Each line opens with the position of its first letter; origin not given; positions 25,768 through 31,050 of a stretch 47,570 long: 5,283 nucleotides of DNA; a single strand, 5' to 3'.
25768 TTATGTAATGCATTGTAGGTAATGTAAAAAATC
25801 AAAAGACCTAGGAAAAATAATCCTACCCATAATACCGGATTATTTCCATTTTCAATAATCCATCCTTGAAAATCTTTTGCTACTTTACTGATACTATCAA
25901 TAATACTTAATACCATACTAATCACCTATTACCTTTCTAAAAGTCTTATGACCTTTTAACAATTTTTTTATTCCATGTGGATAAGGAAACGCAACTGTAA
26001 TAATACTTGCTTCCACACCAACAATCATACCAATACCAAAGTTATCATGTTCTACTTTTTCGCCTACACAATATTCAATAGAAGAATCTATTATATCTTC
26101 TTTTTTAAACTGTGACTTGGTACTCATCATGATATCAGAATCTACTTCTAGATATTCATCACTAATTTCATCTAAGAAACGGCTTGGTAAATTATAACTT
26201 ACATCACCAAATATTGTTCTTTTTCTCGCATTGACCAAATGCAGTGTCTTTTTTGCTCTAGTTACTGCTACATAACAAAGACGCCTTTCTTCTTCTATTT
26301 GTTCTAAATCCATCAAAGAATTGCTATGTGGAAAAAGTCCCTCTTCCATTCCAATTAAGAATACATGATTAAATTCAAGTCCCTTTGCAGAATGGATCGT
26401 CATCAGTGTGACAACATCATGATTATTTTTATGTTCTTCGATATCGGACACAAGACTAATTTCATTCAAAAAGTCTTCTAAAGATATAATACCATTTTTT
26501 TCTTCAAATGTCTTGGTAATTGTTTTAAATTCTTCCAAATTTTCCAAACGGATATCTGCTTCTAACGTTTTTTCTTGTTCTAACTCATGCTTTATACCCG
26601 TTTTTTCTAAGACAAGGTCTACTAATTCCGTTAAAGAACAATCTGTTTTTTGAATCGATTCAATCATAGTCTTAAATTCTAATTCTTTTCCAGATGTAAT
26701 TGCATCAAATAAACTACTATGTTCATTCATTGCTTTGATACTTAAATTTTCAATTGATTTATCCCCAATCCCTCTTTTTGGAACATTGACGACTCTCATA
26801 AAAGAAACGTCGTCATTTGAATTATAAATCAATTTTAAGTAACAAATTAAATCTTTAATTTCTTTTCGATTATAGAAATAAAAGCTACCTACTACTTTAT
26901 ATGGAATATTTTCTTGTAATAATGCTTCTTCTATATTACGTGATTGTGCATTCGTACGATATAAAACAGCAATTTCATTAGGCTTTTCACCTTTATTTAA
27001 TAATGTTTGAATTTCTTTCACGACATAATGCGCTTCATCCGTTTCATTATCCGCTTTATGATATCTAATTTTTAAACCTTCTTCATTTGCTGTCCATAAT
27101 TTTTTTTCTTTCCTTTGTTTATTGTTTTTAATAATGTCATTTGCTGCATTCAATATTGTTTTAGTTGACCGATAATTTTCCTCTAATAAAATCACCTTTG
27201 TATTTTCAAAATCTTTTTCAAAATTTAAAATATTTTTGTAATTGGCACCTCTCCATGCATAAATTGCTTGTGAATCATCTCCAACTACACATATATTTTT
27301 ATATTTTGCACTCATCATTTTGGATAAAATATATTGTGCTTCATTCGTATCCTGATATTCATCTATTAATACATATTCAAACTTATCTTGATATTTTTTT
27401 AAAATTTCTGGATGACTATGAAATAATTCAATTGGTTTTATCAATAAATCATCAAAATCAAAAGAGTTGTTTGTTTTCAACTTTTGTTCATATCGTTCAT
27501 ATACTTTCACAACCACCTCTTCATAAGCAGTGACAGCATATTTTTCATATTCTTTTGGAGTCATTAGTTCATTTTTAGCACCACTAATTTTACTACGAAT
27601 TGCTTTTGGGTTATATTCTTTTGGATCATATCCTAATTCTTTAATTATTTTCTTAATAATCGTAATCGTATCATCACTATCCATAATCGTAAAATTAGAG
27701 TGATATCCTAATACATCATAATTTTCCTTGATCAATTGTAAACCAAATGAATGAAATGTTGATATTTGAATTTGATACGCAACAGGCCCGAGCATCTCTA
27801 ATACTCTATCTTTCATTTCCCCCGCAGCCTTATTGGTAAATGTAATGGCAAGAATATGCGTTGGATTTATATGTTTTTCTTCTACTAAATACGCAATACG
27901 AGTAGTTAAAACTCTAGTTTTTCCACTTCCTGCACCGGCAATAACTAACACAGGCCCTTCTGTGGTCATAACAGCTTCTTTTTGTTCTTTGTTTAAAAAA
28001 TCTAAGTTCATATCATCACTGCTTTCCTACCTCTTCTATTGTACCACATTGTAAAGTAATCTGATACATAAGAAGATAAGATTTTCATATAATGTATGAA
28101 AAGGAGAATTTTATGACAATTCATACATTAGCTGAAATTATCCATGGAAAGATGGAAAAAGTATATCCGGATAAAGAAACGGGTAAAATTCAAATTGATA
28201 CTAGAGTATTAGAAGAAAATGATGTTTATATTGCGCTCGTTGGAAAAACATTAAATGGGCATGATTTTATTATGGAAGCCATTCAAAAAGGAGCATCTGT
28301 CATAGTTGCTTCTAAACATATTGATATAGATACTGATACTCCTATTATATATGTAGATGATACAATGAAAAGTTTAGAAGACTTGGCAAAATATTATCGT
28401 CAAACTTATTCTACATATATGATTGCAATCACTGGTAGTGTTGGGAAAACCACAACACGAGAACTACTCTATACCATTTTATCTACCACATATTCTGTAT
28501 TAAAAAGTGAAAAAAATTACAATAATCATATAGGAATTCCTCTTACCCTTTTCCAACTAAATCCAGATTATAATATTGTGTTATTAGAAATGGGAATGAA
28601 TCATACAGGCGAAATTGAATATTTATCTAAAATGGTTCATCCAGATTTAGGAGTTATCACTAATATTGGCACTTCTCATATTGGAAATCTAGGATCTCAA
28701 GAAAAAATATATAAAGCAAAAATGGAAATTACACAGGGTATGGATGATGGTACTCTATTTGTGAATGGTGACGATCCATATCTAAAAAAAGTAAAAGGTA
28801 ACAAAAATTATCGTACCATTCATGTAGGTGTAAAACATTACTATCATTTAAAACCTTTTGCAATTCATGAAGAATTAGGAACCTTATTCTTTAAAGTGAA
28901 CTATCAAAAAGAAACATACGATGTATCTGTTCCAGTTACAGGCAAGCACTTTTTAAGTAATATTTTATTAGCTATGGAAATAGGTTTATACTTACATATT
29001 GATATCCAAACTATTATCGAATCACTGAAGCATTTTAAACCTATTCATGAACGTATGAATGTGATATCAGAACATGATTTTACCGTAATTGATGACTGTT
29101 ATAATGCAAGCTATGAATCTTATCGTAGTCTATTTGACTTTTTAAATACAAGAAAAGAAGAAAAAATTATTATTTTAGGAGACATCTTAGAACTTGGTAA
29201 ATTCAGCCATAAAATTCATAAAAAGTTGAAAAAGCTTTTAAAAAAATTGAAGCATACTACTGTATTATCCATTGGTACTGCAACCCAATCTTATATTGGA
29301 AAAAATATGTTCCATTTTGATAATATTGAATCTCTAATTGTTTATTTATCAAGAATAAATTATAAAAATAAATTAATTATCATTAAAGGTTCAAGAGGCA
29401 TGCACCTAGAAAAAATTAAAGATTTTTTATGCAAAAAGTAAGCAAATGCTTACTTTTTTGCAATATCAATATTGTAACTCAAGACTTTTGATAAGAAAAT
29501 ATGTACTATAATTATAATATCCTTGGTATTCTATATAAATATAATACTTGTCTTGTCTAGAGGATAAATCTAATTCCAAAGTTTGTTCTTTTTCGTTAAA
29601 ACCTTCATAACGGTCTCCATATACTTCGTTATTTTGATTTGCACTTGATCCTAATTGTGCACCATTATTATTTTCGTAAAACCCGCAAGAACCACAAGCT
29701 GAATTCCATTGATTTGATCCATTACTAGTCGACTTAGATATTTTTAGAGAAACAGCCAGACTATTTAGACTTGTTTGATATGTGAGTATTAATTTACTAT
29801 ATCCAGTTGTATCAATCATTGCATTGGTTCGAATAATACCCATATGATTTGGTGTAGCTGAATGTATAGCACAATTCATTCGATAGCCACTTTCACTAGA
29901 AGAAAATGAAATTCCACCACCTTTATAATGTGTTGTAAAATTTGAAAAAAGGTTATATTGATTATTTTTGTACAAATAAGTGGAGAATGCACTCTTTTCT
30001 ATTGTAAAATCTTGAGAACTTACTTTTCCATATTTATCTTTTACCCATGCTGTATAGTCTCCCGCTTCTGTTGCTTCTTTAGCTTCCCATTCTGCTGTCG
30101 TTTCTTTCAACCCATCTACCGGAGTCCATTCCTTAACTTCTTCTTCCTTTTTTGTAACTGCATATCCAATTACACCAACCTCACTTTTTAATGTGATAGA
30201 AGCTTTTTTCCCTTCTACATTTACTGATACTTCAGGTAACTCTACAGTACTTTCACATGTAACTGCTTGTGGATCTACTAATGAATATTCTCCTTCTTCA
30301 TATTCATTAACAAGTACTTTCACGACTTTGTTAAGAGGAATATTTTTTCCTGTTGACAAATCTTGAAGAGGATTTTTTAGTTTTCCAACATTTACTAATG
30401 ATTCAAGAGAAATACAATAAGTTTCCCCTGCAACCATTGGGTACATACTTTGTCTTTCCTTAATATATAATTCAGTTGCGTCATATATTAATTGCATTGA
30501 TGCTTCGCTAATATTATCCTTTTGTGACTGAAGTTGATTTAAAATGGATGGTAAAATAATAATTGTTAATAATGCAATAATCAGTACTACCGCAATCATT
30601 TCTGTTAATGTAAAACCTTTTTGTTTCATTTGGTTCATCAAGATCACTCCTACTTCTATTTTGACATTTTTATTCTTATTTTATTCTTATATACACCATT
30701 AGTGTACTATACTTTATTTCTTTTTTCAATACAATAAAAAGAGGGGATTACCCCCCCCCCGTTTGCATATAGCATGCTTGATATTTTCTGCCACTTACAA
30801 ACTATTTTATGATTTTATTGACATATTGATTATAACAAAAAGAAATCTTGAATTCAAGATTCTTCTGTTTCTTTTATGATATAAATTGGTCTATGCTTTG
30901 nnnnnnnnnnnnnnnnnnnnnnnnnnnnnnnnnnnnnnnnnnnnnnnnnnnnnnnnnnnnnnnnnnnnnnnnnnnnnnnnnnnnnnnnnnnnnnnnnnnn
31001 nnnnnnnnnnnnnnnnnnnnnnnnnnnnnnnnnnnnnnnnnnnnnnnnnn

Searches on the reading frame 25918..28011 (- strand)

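Call 8: search_protein_families(library=pfam, proteins=[window:25918-28011:-], max_evalue=0.01)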
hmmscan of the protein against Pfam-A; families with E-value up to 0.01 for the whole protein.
window:25918-28011:- (697 aa): 10 families
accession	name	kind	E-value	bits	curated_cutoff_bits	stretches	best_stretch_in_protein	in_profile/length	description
PF00580.27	UvrD-helicase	-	1.1e-93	314.3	23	1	6-268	1-270/271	UvrD/REP helicase N-terminal domain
PF13361.12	UvrD_C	-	3.6e-81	273.7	25.6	1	274-593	1-346/350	UvrD-like helicase C-terminal domain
PF13245.12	AAA_19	-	7.8e-24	84.8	25.1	1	10-252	1-132/134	AAA domain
PF13538.12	UvrD_C_2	-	4.1e-11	43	27.4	1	535-593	3-52/52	UvrD-like helicase C-terminal domain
PF01443.25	Viral_helicase1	-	1.8e-10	41.4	21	1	485-594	132-228/228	Viral superfamily 1 RNA helicase core domain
PF13087.12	AAA_12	-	1.4e-07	31.8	27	0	482-594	89-192/195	AAA domain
PF13604.12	AAA_30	-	2.2e-07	31.2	27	1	6-69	2-65/191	AAA domain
PF21196.3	PcrA_UvrD_tudor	-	4.3e-06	26.9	23.9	1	649-685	1-40/48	PcrA/UvrD tudor domain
PF13086.12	AAA_11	-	0.00053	20.3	27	1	6-248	2-249/257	AAA domain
PF13173.12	AAA_14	-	0.0059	17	27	0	176-247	25-98/129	AAA domain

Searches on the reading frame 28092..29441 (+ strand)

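Call 8: search_protein_families(library=pfam, proteins=[window:28092-29441:+], max_evalue=0.01)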
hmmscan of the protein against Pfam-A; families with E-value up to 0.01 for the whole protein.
window:28092-29441:+ (449 aa): 3 families
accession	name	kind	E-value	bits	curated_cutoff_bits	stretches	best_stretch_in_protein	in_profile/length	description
PF08245.18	Mur_ligase_M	-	3.2e-43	148.5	24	1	113-296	1-198/200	Mur ligase middle domain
PF02875.26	Mur_ligase_C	-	1.5e-10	42.4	28.4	1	321-435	2-127/127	Mur ligase, glutamate ligase domain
PF01225.30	Mur_ligase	-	1.8e-05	25.4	21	1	33-89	5-81/95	Mur ligase family, catalytic domain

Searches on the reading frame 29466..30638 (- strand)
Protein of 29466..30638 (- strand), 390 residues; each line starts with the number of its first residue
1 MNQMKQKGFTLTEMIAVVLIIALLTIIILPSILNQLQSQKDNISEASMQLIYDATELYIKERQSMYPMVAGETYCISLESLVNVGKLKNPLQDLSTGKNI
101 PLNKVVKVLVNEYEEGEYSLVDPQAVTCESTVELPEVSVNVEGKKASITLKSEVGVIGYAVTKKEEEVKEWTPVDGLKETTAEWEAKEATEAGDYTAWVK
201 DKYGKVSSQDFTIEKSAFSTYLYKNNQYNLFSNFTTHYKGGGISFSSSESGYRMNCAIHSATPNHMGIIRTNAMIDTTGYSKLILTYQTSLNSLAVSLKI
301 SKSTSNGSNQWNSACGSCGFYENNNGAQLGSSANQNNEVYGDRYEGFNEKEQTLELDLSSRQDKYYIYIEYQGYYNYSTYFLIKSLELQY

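Call 8: search_protein_families(library=pfam, proteins=[window:29466-30638:-], max_evalue=0.01)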
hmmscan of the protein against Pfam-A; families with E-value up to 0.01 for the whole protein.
window:29466-30638:- (390 aa): 1 family
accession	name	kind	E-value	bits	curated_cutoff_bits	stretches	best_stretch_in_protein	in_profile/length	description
PF07963.17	N_methyl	-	2.6e-05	24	21.2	1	4-28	2-26/27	Prokaryotic N-terminal methylation motif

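Call 15: find_homologous_proteins(query=window:29469-30638:-)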
Query seq(390 aa) (390 aa): 8 proteins with E <= 0.001 among 2639 candidates.
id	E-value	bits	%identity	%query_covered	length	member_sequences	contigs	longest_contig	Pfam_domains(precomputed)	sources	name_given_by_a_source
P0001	2.0e-252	855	100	100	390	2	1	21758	PF07963.18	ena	-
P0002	4.7e-125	436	95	55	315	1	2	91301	-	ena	-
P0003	8.2e-108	379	86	55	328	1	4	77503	-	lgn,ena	-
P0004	4.9e-32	130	42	57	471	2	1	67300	PF07963.18,PF12810.14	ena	-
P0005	5.3e-32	129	40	57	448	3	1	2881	PF07963.18,PF12810.14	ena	-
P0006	1.6e-30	125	39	57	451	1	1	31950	PF07963.18,PF12810.14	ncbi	-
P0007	8.3e-30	122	39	56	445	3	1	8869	PF07963.18,PF12810.14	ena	-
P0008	5.8e-29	119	37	60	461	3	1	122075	PF07963.18,PF12810.14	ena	-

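Call 16: find_encoding_contigs(protein=P0002, flank=10000, max_places=4)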
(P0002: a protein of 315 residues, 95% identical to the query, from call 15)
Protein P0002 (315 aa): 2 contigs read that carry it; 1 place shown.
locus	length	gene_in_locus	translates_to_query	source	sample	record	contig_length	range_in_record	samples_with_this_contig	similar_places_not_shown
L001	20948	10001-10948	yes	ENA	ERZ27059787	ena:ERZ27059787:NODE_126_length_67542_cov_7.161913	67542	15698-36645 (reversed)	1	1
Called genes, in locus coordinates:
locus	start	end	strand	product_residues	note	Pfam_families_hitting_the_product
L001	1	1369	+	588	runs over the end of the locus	PF01935:DUF87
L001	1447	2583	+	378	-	-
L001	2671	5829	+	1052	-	PF08455:SNF2_assoc, PF00176:SNF2-rel_dom, PF04851:ResIII, PF00271:Helicase_C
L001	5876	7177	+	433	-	PF02388:FemAB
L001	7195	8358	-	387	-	PF01467:CTP_transf_like (weak), PF05636:HIGH_NTase1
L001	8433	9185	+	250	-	PF00702:Hydrolase (faint), PF08282:Hydrolase_3, PF05116:S6PP (weak)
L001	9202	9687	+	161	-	PF02620:YceD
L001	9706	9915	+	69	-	PF01783:Ribosomal_L32p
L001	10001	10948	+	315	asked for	-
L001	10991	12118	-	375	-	PF01098:FTSW_RODA_SPOVE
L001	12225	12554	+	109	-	-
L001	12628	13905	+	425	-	PF00512:HisKA, PF02518:HATPase_c, PF13589:HATPase_c_3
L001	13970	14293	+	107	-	PF05103:DivIVA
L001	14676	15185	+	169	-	PF12844:HTH_19 (weak), PF13413:HTH_25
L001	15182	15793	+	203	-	PF01066:CDP-OH_P_transf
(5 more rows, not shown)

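Call 17: find_encoding_contigs(protein=P0003, flank=10000, max_places=4)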
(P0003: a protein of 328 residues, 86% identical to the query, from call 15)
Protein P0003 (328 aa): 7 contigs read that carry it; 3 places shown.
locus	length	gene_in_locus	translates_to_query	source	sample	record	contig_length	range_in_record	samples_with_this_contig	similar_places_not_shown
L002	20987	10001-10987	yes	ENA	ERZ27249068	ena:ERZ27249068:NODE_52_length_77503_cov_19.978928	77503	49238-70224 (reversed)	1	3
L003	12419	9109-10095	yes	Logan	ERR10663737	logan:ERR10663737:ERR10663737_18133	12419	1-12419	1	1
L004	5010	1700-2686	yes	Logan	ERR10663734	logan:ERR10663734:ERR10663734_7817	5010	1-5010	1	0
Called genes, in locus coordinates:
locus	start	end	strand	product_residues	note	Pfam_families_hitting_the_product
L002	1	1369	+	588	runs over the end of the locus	PF01935:DUF87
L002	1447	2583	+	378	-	-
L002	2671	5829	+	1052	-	PF08455:SNF2_assoc, PF00176:SNF2-rel_dom, PF00270:DEAD, PF04851:ResIII, PF00271:Helicase_C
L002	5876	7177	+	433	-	PF02388:FemAB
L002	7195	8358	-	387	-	PF01467:CTP_transf_like (weak), PF05636:HIGH_NTase1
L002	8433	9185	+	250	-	PF00702:Hydrolase (faint), PF08282:Hydrolase_3, PF05116:S6PP (weak)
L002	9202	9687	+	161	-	PF02620:YceD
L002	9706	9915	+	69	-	PF01783:Ribosomal_L32p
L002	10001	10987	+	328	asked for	-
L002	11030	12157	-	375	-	PF01098:FTSW_RODA_SPOVE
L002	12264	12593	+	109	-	-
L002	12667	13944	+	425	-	PF00512:HisKA, PF02518:HATPase_c, PF13589:HATPase_c_3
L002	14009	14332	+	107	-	PF05103:DivIVA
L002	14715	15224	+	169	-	PF12844:HTH_19 (weak), PF13413:HTH_25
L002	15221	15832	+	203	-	PF01066:CDP-OH_P_transf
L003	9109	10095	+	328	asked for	-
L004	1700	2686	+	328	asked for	-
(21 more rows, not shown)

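Call 18: find_encoding_contigs(protein=P0004, flank=10000, max_places=4)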
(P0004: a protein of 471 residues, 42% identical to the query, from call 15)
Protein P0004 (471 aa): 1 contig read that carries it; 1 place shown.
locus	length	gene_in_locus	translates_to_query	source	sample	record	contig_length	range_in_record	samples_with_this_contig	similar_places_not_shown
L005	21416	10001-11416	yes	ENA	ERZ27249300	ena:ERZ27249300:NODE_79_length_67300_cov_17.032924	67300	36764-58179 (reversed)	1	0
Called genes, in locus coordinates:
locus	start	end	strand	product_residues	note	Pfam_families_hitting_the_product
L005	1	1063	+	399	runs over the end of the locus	-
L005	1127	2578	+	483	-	PF00515:TPR_1 (faint), PF07719:TPR_2 (faint), PF13424:TPR_12 (faint), PF17004:SRP_TPR_like (faint), PF13176:TPR_7 (faint), PF13374:TPR_10 (faint), PF13414:TPR_11 (faint), PF14559:TPR_19 (faint)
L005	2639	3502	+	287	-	PF01136:Peptidase_U32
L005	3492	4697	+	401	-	PF01136:Peptidase_U32, PF16325:Peptidase_U32_C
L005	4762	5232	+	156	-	PF03449:GreA_GreB_N, PF01272:GreA_GreB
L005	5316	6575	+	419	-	PF05697:Trigger_N, PF00254:FKBP_C, PF05698:Trigger_C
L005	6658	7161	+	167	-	PF04542:Sigma70_r2, PF08281:Sigma70_r4_2, PF04545:Sigma70_r4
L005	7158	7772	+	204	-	-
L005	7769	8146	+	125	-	-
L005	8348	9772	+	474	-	PF00587:tRNA-synt_2b, PF03129:HGTP_anticodon, PF09180:ProRS-C_1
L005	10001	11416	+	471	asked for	PF07963:N_methyl, PF12810:ALK_LTK_GRD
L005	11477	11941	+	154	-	PF01252:Peptidase_A8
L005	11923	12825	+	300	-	PF01479:S4 (weak), PF00849:PseudoU_synth_2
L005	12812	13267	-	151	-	PF03073:TspO_MBR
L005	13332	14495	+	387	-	PF01694:Rhomboid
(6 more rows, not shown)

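Call 26: find_encoding_contigs(protein=P0006, flank=10000, max_places=3)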
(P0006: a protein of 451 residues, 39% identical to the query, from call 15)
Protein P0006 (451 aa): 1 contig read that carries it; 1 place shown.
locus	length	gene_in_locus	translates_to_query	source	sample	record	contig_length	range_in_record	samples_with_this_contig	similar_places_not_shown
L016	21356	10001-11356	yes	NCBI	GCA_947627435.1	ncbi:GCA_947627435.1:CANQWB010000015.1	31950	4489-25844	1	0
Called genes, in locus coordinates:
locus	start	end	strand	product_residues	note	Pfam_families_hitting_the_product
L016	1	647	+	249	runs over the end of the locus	PF20585:Pectate_lyase_5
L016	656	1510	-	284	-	PF04203:Sortase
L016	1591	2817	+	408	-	PF12913:SH3_6, PF00877:NLPC_P60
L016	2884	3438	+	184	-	-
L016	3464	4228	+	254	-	PF00899:ThiF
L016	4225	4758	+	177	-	-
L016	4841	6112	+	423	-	PF13375:RnfC_N, PF01512:Complex1_51K, PF10531:SLBB, PF13534:Fer4_17 (faint), PF13746:Fer4_18 (faint), PF00037:Fer4 (faint), PF12838:Fer4_7 (weak), PF13237:Fer4_10 (faint), +1 more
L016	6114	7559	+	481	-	PF03116:NQR2_RnfD_RnfE, PF04205:FMN_bind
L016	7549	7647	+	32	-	-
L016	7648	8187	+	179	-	-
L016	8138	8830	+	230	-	PF02508:Rnf-Nqr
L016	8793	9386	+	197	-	PF02508:Rnf-Nqr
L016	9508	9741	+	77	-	PF04060:FeS (weak)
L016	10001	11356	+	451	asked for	PF07963:N_methyl (weak), PF12810:ALK_LTK_GRD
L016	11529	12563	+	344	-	PF12810:ALK_LTK_GRD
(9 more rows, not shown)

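Call 27: find_encoding_contigs(protein=P0008, flank=10000, max_places=3)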
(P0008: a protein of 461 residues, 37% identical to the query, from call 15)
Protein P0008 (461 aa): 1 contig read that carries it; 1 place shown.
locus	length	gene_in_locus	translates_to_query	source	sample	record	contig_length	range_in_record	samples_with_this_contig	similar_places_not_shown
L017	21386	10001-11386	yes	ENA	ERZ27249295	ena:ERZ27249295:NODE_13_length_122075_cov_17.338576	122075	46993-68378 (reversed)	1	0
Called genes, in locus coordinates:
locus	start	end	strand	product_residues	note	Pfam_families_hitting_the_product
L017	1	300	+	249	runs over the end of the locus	PF20585:Pectate_lyase_5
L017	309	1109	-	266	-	PF04203:Sortase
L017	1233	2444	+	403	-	PF12913:SH3_6, PF00877:NLPC_P60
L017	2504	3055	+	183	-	-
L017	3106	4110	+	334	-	PF10236:DAP3 (weak), PF13173:AAA_14 (weak)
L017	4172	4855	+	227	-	PF00899:ThiF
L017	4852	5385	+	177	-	-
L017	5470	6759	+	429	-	PF13375:RnfC_N, PF01512:Complex1_51K, PF10531:SLBB, PF13187:Fer4_9 (faint), PF13534:Fer4_17 (faint), PF13237:Fer4_10 (faint), PF00037:Fer4 (faint), PF12838:Fer4_7 (weak)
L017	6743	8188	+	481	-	PF03116:NQR2_RnfD_RnfE, PF04205:FMN_bind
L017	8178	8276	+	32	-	-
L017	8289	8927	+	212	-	PF02508:Rnf-Nqr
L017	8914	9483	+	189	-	PF02508:Rnf-Nqr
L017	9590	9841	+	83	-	PF04060:FeS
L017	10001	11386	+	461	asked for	PF07963:N_methyl (weak), PF12810:ALK_LTK_GRD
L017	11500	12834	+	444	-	PF21799:MurD-like_N, PF08245:Mur_ligase_M, PF02875:Mur_ligase_C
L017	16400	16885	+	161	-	PF07963:N_methyl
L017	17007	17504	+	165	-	PF07963:N_methyl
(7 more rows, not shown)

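Call 59: search_protein_families(library=ncbifam, proteins=[window:29466-30638:-], max_evalue=0.01)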
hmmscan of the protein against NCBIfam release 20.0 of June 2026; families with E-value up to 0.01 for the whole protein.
window:29466-30638:- (390 aa): 9 families
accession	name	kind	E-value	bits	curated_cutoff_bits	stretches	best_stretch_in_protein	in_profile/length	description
NF007862.0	PRK10574.1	equivalog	7.6e-09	35.8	138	1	4-37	2-35/145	prepilin peptidase-dependent pilin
NF040999.1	pilin_ComGC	equivalog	2.4e-08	34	75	1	6-61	1-56/84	competence type IV pilus major pilin ComGC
NF041013.1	T4P_ComGE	equivalog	3.8e-07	30.1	49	1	5-63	2-61/83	competence type IV pilus minor pilin ComGE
TIGR01710.1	typeII_sec_gspG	equivalog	4.4e-07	30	88.85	1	7-61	1-55/134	type II secretion system major pseudopilin GspG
TIGR02532.1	IV_pilin_GFxxxE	domain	4.2e-05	23.2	16.3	1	6-29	1-24/24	prepilin-type N-terminal cleavage/methylation domain-containing protein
NF040982.1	ComGD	equivalog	0.00034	21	70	1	6-43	1-38/139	competence type IV pilus minor pilin ComGD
NF041775.1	typeIV_PilA_Myxo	equivalog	0.00043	20.3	400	1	5-70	9-73/214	type IV pilin protein PilA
NF041002.1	pilin_ComGF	equivalog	0.0035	17.5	80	1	6-56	1-53/139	competence type IV pilus minor pilin ComGF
TIGR01708.2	typeII_sec_gspH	equivalog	0.0057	16.7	80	0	6-35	1-30/169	type II secretion system minor pseudopilin GspH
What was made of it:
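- Checked: Protein B carries the prepilin N-terminal methylation domain (PF07963, TIGR02532; calls 8, 59).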

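Call 71: find_encoding_contigs(protein=P0001, flank=3000, max_places=10)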
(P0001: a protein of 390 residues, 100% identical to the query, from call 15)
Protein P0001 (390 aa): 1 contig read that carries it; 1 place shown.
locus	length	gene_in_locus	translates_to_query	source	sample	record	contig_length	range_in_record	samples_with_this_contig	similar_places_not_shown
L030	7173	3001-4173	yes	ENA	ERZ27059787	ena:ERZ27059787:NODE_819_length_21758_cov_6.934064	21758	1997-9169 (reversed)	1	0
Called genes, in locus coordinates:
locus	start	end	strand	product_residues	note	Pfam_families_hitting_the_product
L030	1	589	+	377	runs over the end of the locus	PF20706:GT4-conflict, PF00534:Glycos_transf_1, PF13692:Glyco_trans_1_4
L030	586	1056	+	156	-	PF08660:Alg14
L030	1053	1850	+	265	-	PF04101:Glyco_tran_28_C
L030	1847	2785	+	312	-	PF00535:Glycos_transf_2, PF10111:Glyco_tranf_2_2, PF13641:Glyco_tranf_2_3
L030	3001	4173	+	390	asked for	PF07963:N_methyl (faint)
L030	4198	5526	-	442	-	PF01225:Mur_ligase (faint), PF08245:Mur_ligase_M, PF02875:Mur_ligase_C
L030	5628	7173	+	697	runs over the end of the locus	PF00580:UvrD-helicase, PF01443:Viral_helicase1 (faint), PF13245:AAA_19, PF13604:AAA_30 (faint), PF13087:AAA_12 (faint), PF13361:UvrD_C, PF13538:UvrD_C_2, PF21196:PcrA_UvrD_tudor (weak)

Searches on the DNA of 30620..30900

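Call 77: search_rna_families(source=window, start=30620, end=30900, threshold=evalue, max_evalue=10)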
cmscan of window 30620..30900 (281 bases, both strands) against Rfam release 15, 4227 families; matches with E-value up to 10: 11.
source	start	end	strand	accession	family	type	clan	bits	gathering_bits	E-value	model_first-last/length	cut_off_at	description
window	30725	30844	+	RF02284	TtnuCD7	Gene; snRNA; snoRNA; CD-box;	-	21.2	90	5.1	1-108/108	no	Tetrahymena snoRNA TtnuCD7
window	30801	30875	+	RF00121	MicC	Gene; sRNA;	-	20.8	90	0.66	1-123/123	no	MicC RNA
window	30774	30867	+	RF01214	snR51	Gene; snRNA; snoRNA; CD-box;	CL00058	19.6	44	6.3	1-98/98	no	Small nucleolar RNA snR51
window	30800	30848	-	RF04355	Plastid-atpF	Intron;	-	18.9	52.5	4.3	1-53/53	no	Plastid-atpF group II-D1 intron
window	30665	30756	-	RF03095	RAGATH-17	Gene; sRNA;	-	18.8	102.3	4.7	1-96/96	no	RAGATH-17 RNA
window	30712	30749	-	RF04348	Plastid-psbM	Cis-reg;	-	17.7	52.7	6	1-79/79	no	Plastid-psbM 3UTR RNA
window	30718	30844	-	RF01492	rli28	Gene; sRNA;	-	16.9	45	5.4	1-186/186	no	Listeria sRNA rli28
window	30712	30783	+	RF01761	wcaG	Cis-reg;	-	15.1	42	1.6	1-98/98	no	wcaG RNA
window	30830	30900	+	RF01661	ceN92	Gene; snRNA; snoRNA; HACA-box;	-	15.1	50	8.4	1-77/126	3'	Caenorhabditis snoRNA ceN92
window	30718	30846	+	RF01479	rli48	Gene; sRNA;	-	14.8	100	5.8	1-149/149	no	Listeria sRNA rli48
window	30736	30798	-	RF01403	STnc290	Gene; sRNA;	-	14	60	7.4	1-65/65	no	STnc290 Hfq binding RNA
